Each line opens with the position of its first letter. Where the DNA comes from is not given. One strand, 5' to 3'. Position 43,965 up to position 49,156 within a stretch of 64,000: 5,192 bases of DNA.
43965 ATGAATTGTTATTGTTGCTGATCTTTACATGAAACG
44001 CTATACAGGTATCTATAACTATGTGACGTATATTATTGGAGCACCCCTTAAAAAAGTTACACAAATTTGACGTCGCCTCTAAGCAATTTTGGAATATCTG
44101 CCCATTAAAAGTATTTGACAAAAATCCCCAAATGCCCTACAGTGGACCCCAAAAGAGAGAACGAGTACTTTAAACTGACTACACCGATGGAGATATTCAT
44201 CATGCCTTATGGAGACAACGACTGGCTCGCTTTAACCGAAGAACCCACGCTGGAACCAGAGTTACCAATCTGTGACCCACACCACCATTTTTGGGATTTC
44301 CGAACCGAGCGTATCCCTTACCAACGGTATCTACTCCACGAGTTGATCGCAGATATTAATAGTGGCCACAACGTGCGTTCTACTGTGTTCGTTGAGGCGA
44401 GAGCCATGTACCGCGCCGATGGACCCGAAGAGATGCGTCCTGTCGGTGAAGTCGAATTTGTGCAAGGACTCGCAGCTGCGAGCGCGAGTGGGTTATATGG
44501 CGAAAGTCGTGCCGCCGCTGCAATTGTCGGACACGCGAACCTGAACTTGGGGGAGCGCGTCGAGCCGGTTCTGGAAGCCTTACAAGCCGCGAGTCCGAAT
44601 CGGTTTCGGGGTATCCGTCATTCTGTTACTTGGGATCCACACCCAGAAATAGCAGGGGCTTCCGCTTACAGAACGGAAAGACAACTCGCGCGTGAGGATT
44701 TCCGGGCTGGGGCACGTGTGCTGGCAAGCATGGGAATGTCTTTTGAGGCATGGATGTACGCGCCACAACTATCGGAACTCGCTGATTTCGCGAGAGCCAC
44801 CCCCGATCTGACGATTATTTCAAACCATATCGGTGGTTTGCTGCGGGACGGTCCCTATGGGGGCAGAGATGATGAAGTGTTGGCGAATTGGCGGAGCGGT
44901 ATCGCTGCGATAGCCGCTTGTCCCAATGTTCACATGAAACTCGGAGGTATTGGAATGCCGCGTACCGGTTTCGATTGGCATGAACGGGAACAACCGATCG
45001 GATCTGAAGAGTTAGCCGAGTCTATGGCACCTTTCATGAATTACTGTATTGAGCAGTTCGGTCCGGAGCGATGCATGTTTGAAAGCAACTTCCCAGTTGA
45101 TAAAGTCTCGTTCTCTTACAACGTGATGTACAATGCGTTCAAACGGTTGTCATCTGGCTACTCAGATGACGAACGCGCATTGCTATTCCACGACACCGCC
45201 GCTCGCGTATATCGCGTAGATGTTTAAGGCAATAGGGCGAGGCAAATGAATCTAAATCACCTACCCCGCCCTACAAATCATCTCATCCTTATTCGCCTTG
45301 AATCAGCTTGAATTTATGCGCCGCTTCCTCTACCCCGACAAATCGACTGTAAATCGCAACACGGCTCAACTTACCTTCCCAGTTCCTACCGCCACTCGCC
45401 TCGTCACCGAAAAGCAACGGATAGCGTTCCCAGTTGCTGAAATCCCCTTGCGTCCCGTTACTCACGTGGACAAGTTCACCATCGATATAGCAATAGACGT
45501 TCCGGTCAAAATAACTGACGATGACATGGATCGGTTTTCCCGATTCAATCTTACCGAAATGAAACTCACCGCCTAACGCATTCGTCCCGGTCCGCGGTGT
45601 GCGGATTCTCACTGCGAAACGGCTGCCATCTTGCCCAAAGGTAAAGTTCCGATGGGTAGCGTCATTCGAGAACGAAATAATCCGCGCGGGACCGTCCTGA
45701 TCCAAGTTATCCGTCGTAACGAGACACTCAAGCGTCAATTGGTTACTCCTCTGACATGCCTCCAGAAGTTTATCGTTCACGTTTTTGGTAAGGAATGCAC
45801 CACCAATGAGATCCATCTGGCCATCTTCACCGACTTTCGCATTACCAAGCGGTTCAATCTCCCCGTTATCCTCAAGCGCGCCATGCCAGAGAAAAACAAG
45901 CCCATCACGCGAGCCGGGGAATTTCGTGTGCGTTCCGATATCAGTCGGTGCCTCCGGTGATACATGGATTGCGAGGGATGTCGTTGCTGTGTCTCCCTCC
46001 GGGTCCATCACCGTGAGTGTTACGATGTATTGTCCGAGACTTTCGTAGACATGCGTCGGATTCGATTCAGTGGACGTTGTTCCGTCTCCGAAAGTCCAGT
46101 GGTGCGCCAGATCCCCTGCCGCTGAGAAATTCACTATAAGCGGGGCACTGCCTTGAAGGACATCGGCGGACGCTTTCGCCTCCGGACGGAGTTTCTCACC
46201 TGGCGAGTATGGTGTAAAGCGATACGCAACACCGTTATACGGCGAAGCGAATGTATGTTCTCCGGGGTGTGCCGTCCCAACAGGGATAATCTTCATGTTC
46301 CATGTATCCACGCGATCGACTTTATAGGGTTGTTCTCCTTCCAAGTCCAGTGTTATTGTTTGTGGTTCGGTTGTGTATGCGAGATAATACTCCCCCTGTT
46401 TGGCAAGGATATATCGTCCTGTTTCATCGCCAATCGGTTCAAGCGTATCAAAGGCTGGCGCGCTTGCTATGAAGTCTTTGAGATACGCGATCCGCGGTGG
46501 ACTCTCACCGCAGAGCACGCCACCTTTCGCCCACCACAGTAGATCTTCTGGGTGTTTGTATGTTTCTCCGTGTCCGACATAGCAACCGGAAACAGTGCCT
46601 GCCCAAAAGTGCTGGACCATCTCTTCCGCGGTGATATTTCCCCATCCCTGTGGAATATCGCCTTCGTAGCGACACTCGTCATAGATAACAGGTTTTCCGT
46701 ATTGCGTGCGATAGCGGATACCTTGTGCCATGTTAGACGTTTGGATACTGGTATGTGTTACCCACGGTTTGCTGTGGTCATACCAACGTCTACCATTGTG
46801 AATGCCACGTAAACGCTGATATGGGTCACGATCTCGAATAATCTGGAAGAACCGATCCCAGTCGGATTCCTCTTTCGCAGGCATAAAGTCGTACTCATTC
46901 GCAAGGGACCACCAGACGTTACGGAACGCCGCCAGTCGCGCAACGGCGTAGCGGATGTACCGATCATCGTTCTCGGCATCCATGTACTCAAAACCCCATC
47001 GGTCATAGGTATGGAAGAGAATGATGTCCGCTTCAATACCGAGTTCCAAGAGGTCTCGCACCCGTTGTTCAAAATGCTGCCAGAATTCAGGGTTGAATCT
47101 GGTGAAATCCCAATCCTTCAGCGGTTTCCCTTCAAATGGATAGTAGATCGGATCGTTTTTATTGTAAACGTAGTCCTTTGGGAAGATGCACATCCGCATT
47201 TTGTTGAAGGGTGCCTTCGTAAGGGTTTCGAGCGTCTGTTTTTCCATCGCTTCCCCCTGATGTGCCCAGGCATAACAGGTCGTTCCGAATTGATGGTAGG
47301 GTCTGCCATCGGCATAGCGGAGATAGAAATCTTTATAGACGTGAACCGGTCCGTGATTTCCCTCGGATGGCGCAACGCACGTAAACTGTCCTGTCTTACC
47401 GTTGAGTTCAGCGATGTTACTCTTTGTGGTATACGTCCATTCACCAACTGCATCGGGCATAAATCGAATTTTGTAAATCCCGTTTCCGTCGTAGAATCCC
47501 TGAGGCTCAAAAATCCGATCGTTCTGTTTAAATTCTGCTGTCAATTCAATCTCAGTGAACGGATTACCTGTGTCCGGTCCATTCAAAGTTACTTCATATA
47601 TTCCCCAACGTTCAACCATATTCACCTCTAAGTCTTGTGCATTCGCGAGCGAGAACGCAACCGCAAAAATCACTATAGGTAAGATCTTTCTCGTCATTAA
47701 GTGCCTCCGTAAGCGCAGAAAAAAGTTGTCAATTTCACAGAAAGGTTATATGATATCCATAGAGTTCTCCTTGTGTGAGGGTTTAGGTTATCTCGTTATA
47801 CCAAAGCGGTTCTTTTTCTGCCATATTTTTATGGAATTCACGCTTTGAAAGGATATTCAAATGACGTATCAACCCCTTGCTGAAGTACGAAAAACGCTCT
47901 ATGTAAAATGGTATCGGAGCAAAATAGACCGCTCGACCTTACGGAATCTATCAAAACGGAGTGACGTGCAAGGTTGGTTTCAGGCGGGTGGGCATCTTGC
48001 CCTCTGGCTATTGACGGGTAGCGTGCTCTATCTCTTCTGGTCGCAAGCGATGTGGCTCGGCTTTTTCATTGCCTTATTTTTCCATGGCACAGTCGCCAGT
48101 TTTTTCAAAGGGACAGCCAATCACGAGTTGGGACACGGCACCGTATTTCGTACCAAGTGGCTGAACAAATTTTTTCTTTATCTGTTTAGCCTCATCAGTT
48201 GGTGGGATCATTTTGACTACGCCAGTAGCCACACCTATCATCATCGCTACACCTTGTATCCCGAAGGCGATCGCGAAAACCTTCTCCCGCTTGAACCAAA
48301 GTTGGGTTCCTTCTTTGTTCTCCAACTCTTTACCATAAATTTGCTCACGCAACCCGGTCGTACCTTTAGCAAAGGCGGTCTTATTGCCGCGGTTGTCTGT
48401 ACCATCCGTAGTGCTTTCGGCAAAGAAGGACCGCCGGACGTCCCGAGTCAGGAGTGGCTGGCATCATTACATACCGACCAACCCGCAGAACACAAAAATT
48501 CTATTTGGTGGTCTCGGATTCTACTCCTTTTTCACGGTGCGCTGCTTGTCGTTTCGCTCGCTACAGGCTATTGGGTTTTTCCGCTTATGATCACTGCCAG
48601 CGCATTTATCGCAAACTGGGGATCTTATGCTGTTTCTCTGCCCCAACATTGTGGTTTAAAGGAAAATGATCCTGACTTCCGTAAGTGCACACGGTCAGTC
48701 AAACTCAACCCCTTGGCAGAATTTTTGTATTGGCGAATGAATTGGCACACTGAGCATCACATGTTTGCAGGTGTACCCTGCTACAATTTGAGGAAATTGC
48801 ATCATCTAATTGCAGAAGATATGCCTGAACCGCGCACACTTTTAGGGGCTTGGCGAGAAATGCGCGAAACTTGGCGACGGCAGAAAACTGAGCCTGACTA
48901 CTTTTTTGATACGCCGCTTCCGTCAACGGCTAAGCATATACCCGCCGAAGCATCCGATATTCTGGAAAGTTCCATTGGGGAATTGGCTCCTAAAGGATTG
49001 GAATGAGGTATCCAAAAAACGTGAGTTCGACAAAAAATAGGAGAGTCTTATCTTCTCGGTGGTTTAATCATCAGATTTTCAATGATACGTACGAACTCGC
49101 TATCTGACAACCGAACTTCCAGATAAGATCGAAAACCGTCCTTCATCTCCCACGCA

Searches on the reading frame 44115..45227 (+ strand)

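Call 10: search_protein_families(library=pfam, proteins=[window:44115-45227:+], max_evalue=0.001)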
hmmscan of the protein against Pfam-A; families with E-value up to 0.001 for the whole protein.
window:44115-45227:+ (370 aa): 1 family
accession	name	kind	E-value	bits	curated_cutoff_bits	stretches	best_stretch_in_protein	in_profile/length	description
PF04909.20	Amidohydro_2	-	8e-34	118.1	26.4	1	53-367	1-288/289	Amidohydrolase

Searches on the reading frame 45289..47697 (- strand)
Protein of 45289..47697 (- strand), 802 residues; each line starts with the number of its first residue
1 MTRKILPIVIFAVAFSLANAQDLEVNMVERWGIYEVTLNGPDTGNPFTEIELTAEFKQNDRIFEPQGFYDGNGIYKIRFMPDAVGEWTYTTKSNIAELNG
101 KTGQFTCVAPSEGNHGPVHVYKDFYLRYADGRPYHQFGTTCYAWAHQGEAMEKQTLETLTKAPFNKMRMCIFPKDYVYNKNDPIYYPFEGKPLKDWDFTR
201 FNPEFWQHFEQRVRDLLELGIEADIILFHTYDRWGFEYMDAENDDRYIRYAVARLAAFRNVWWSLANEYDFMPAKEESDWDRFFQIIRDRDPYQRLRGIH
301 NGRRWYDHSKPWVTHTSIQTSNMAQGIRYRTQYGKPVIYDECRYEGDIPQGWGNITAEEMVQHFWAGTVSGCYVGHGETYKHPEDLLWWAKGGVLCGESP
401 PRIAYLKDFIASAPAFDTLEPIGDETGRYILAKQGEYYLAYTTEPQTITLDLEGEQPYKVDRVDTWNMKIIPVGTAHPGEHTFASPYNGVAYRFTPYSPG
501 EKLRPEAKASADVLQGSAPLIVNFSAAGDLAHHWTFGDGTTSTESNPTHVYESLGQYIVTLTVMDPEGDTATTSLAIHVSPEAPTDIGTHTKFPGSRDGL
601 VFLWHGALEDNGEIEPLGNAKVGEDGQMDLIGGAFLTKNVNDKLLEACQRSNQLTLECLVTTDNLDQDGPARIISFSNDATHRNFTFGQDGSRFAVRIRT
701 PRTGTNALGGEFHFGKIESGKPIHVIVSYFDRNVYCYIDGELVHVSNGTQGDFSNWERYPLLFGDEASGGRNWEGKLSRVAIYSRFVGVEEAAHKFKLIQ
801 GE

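Call 10: search_protein_families(library=pfam, proteins=[window:45289-47697:-], max_evalue=0.001)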
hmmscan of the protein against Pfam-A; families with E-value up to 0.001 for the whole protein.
window:45289-47697:- (802 aa): 6 families
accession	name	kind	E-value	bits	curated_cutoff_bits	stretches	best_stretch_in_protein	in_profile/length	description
PF16586.11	DUF5060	-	2.1e-23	82.8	27.2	1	28-94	2-70/70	Domain of unknown function (DUF5060)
PF13204.13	Apiosidase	-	1.9e-18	67.6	26.5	1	125-376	6-274/320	Apiosidase-like, catalytic domain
PF18911.6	PKD_4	-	1.3e-14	54.4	27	1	506-574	5-80/85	PKD domain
PF13385.13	Laminin_G_3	-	2.2e-13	51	27.6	1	650-791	15-149/151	Concanavalin A-like lectin/glucanases superfamily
PF00801.26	PKD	-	1.5e-10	41.3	23.5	1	522-573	17-75/80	PKD domain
PF18310.7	DUF5605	-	2.8e-07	30.8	25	1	430-480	5-57/73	Domain of unknown function (DUF5605)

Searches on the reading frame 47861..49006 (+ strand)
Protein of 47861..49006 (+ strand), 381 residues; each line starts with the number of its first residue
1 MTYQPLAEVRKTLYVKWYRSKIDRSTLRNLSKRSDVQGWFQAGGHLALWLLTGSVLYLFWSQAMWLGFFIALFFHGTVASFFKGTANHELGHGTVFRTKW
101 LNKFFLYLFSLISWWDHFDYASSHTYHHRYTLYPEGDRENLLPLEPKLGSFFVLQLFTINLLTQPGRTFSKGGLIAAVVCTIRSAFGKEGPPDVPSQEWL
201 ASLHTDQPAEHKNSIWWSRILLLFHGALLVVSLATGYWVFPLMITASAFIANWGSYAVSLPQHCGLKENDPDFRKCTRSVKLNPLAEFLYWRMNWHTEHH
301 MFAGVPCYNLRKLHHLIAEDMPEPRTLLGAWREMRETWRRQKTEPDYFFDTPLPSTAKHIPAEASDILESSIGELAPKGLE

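Call 10: search_protein_families(library=pfam, proteins=[window:47861-49006:+], max_evalue=0.001)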
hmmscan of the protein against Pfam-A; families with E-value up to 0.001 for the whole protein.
window:47861-49006:+ (381 aa): 1 family
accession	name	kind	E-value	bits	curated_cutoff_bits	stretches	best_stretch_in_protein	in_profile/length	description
PF00487.30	FA_desaturase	-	1e-25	91.4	29.7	1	65-324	3-245/253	Fatty acid desaturase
